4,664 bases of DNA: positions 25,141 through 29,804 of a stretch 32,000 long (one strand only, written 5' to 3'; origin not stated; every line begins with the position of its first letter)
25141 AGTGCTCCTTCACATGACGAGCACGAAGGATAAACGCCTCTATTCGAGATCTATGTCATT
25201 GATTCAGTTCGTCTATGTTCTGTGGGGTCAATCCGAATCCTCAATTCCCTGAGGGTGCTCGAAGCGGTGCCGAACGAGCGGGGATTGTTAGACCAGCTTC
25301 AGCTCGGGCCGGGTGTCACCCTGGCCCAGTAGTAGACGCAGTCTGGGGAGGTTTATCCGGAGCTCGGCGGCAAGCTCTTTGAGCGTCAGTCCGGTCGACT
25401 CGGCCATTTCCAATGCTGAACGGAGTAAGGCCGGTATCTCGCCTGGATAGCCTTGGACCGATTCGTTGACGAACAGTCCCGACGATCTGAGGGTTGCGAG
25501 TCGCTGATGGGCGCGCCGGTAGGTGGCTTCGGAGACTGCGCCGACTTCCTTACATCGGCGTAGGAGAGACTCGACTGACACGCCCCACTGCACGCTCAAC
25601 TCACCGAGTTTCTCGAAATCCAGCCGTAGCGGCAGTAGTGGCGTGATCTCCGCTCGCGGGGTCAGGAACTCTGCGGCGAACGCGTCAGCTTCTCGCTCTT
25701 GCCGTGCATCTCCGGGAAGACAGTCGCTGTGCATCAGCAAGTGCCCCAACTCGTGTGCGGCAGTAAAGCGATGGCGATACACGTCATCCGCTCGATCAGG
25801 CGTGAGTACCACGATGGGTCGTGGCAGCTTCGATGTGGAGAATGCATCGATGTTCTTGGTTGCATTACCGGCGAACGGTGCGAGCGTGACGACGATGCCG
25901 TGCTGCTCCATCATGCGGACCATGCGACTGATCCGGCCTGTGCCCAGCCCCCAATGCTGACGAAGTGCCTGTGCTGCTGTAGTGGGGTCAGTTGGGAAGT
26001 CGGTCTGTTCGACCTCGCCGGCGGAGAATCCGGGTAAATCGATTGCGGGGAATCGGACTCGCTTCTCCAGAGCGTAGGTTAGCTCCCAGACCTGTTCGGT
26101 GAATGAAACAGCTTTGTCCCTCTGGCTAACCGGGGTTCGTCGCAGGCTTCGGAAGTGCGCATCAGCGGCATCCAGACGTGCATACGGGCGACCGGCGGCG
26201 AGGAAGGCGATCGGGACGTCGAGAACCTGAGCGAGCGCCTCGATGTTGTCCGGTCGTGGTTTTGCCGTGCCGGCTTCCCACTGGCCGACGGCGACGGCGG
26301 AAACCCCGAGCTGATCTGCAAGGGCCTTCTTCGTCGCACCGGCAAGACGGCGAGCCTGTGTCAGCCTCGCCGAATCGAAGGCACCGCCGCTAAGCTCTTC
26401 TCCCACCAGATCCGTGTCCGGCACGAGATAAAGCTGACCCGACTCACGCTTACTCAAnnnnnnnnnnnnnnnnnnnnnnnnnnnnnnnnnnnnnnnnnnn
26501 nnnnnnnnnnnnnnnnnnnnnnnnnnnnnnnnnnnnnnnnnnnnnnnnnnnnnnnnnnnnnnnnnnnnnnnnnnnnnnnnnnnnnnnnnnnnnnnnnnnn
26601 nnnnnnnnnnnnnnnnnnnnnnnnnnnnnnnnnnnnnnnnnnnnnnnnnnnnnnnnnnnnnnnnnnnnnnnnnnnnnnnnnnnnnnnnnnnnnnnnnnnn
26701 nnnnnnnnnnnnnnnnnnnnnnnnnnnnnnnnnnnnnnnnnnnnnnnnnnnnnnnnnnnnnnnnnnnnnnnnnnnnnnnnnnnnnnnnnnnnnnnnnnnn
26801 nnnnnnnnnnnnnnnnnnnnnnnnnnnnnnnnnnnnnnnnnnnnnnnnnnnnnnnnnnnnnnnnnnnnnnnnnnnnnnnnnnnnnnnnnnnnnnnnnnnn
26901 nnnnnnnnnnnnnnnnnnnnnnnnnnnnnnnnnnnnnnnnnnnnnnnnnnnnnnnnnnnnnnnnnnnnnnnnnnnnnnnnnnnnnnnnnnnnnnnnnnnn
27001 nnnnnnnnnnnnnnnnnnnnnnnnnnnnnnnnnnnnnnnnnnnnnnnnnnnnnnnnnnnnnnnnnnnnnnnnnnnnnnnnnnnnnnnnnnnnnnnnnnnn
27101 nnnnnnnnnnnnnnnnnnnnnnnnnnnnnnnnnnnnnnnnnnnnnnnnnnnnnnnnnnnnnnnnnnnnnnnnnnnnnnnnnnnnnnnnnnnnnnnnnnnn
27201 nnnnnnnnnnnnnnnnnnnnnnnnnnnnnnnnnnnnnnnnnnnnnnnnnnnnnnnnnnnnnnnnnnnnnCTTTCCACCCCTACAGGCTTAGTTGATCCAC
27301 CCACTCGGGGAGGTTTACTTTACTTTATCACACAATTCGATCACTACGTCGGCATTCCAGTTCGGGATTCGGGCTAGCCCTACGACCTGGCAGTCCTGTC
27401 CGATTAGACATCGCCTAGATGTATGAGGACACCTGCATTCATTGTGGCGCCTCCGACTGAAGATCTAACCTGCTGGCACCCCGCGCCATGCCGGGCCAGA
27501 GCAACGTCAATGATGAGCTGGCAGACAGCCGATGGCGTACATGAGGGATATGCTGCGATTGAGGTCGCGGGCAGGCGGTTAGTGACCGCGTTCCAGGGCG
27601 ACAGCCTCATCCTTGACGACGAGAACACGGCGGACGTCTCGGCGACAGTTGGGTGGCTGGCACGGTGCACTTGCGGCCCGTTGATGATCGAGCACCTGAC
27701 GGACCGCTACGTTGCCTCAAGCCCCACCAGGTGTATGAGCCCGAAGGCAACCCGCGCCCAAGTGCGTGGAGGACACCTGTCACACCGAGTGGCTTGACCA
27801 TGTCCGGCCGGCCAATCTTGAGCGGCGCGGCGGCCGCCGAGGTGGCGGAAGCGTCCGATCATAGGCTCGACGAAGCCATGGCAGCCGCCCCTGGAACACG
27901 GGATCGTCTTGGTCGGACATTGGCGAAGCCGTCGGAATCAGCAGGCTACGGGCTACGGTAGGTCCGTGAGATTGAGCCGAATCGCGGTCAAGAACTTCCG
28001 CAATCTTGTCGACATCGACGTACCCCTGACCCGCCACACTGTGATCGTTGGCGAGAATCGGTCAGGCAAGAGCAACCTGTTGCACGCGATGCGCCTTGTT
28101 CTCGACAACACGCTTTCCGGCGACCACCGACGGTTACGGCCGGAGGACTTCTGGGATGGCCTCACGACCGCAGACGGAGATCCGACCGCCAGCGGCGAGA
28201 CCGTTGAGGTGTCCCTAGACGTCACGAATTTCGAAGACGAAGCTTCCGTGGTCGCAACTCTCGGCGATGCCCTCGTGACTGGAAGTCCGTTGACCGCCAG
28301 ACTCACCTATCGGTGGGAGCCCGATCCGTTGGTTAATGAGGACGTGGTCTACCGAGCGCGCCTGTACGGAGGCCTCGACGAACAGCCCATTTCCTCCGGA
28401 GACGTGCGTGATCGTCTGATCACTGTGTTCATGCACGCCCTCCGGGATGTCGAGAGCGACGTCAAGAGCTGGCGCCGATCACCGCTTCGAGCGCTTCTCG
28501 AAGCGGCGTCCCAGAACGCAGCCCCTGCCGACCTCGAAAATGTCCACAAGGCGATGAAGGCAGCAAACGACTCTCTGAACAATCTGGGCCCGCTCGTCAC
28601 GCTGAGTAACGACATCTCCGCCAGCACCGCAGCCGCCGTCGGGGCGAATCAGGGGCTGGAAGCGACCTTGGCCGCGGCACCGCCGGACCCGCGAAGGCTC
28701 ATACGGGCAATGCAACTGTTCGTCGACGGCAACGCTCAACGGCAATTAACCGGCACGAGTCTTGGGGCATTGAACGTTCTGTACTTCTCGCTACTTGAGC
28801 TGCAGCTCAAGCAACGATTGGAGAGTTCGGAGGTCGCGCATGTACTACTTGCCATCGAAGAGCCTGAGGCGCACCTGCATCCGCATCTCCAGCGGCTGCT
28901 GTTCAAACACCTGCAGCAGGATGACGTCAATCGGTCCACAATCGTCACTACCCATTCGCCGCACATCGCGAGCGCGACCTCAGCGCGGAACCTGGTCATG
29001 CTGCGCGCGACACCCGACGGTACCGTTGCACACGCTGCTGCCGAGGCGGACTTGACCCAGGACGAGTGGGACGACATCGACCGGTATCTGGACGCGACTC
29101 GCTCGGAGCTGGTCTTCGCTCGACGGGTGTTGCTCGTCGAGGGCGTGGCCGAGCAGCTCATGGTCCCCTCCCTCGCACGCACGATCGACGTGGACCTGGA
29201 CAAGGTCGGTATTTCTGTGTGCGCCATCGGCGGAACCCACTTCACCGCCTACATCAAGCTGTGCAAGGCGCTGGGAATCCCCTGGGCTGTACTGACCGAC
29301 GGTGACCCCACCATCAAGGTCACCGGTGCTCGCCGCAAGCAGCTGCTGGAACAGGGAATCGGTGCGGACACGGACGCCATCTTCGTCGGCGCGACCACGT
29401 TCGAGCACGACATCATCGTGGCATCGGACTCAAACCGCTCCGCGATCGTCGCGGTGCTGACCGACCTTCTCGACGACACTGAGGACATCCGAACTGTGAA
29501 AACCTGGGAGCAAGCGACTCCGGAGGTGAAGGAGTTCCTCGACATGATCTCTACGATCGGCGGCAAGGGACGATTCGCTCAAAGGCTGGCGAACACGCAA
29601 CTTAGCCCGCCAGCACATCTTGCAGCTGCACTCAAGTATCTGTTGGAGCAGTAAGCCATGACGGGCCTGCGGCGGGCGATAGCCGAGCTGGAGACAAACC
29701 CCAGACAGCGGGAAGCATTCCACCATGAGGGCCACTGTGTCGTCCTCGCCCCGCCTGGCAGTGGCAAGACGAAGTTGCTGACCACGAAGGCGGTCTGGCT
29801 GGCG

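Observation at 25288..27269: Unknown 271-aa acidic-tailed protein translationally coupled to a fused XRE-HTH/ImmA-IrrE metallopeptidase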

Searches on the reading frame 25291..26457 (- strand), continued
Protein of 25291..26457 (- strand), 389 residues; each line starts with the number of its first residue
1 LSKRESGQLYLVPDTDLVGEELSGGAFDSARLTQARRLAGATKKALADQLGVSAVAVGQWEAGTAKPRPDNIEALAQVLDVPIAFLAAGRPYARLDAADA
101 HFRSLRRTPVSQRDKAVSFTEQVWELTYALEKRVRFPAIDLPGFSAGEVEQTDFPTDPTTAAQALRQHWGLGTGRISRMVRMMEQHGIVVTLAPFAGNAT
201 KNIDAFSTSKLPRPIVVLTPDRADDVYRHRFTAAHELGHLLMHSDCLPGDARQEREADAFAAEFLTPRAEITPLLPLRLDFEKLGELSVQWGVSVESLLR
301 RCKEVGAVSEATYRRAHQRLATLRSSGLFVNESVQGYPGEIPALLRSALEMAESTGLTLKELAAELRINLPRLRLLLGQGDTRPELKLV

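Call 91: find_homologous_proteins(query=A4, max_evalue=0.001)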
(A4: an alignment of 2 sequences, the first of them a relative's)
Query A4 (2 sequences) (205 aa, profile of the alignment): 168 proteins with E <= 0.001 among 3370 candidates; the best 120 are listed.
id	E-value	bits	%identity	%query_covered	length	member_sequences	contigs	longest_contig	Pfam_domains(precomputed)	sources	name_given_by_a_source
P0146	5.4e-115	401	100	100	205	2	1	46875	-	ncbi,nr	ncbi:hypothetical protein SEA_BBQVALINDRA_34 [Gordonia phage BBQValindra]|nr:hypothetical protein SE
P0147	8.8e-101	354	86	100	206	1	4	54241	-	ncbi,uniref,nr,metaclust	ncbi:hypothetical protein PBI_HOWE_35 [Gordonia phage Howe]|uniref:Uncharacterized protein n=1 Tax=G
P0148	1.4e-100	354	39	97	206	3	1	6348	-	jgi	jgi:hypothetical protein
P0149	9.3e-100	351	35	97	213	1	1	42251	-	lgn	-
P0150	3.0e-97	343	40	91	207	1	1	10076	-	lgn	-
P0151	1.2e-93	331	40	95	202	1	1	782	-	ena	-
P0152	6.6e-93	328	40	97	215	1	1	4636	-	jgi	jgi:hypothetical protein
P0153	2.3e-91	323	42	95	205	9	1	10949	-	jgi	jgi:hypothetical protein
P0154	5.0e-91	322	42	97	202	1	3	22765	-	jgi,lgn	jgi:hypothetical protein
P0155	4.2e-90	319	40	97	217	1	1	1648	-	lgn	-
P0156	1.6e-89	317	40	98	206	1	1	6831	-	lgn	-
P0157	1.3e-88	314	36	100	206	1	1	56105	-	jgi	jgi:hypothetical protein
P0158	2.1e-88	314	39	99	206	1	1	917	-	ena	-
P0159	2.3e-88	314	42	99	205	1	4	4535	-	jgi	jgi:hypothetical protein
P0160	5.5e-88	312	39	97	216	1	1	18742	-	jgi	jgi:hypothetical protein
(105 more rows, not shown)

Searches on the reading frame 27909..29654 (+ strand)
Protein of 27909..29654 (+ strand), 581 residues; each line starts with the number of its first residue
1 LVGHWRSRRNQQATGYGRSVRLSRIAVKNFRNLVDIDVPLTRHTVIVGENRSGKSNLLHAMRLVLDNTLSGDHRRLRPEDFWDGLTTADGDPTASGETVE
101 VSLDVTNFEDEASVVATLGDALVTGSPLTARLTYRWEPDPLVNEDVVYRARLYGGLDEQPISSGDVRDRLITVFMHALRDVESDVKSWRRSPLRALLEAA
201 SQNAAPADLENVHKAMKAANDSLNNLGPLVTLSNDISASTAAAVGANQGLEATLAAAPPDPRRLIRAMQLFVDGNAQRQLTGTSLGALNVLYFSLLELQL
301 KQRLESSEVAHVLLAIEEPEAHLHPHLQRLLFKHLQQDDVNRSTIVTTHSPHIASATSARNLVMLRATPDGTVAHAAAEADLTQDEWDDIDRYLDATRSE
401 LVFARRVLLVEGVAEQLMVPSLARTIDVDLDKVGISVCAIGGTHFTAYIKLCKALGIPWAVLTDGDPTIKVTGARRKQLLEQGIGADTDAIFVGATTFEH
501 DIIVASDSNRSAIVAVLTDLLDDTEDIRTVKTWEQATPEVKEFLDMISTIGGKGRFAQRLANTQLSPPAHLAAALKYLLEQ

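Call 44: search_protein_families(library=pfam, proteins=[window:27909-29654:+], max_evalue=0.00001)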
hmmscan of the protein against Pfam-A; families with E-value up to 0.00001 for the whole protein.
window:27909-29654:+ (581 aa): 5 families
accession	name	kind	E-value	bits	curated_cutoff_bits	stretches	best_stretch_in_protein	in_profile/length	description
PF13175.12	AAA_15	-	2.5e-29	103.5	32.1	2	253-354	278-374/374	AAA ATPase domain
PF20469.4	OLD-like_TOPRIM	-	2.9e-20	73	23.2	1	403-466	2-67/67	Overcoming lysogenization defect protein-like, TOPRIM domain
PF11398.14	DUF2813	-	3.5e-14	53.4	21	1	22-392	3-363/372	Protein of unknown function (DUF2813)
PF13304.12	AAA_21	-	3.3e-13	50.8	27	1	303-353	259-302/304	AAA domain, putative AbiEii toxin, Type IV TA system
PF02463.25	SMC_N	-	1.9e-09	37.7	40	1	22-87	2-67/220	RecF/RecN/SMC N terminal domain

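Call 81: search_protein_families(library=padloc, proteins=[window:27909-29654:+], max_evalue=0.00001)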
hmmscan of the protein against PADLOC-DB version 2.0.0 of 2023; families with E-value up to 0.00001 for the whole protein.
window:27909-29654:+ (581 aa): 115 families (the best 25 are shown)
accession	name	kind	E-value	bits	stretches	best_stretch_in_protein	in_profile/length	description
PDLC00070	GajA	-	2e-190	632.4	2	21-476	2-463/596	AAA ATPase domain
PDLC00092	GajA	-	1e-82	276.6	2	171-508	172-517/604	AAA ATPase domain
PDLC00072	GajA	-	2.8e-81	271.9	2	165-563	198-620/709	AAA ATPase domain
PDLC00096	GajA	-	2.9e-76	255.5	1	22-496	3-487/630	AAA ATPase domain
PDLC00071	GajA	-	3.6e-75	251.9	1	22-502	3-494/588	AAA ATPase domain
PDLC00091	GajA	-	3.1e-73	245.6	1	22-563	3-598/627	AAA ATPase domain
PDLC00064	GajA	-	3e-71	238.8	1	179-473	2-305/464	AAA ATPase domain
PDLC00069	GajA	-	4.9e-65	218.2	2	148-472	152-509/687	AAA ATPase domain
PDLC00099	GajA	-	9.9e-64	214.4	1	22-470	3-464/626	AAA ATPase domain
PDLC00066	GajA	-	2.7e-63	212.4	1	21-472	2-438/567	AAA ATPase domain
PDLC00073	GajA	-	3.7e-63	212.4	1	22-576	3-584/589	AAA ATPase domain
PDLC00077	GajA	-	5.3e-63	211.6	2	147-561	170-591/616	AAA ATPase domain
PDLC00080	GajA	-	4.4e-61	205.4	1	22-475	3-461/622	AAA ATPase domain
PDLC00067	GajA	-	1.4e-54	183.6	2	168-526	160-524/604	AAA ATPase domain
PDLC00083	GajA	-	3e-52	175.9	1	22-467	3-474/639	AAA ATPase domain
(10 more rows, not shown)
